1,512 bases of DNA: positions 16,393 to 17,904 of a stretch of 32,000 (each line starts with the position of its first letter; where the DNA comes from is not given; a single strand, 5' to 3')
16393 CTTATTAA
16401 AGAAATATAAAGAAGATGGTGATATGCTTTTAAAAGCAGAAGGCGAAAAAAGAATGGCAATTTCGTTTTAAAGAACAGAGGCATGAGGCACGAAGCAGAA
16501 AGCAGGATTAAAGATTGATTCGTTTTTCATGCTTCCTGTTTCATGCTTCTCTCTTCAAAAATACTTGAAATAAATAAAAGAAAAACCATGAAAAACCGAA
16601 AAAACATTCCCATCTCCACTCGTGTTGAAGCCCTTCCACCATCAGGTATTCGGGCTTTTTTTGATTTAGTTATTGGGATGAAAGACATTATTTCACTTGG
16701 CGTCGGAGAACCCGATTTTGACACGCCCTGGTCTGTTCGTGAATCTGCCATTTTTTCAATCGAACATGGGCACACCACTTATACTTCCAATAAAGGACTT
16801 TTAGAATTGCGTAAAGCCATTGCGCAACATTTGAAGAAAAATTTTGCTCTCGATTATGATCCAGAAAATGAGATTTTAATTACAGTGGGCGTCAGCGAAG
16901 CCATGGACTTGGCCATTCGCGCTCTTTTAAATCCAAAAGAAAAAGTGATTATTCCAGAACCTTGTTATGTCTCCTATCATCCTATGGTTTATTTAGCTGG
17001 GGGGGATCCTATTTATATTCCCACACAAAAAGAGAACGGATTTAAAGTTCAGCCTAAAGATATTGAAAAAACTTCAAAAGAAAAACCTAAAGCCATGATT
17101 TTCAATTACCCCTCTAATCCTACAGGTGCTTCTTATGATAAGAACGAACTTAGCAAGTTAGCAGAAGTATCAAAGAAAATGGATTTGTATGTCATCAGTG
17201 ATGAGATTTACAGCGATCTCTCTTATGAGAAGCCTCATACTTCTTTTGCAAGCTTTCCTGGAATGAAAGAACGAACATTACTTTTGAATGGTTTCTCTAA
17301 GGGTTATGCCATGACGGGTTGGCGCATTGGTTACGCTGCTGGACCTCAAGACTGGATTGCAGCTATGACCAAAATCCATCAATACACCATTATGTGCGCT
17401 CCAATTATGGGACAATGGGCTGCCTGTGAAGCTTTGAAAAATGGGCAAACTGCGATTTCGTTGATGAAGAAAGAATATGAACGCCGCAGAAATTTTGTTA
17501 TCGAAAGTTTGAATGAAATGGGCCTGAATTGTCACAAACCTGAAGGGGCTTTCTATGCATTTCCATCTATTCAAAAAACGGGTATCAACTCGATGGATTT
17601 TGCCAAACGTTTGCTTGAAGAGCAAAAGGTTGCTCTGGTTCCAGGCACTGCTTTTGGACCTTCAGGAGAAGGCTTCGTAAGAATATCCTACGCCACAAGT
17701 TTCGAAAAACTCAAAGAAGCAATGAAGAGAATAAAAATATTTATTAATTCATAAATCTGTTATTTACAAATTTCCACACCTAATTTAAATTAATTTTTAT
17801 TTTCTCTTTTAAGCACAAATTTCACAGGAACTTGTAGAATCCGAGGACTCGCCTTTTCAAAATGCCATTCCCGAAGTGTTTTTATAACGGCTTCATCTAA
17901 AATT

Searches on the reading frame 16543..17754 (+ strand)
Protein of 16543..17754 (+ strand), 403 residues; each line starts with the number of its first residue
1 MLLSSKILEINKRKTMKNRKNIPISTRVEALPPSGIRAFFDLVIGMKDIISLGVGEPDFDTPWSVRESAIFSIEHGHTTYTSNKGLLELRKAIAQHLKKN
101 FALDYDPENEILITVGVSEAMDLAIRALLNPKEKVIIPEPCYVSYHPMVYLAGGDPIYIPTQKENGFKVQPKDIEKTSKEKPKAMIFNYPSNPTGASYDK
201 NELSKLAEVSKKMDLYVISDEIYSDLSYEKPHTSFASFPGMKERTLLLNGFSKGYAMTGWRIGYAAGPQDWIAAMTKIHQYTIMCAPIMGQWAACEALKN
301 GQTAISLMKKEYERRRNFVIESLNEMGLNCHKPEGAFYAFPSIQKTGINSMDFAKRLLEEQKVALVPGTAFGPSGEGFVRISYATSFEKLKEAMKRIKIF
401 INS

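Call 24: find_encoding_contigs(protein=window:16543-17754:+, flank=10000, max_places=6)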
Protein window:16543-17754:+ (403 aa): no gene with exactly this product is on record in the collection.
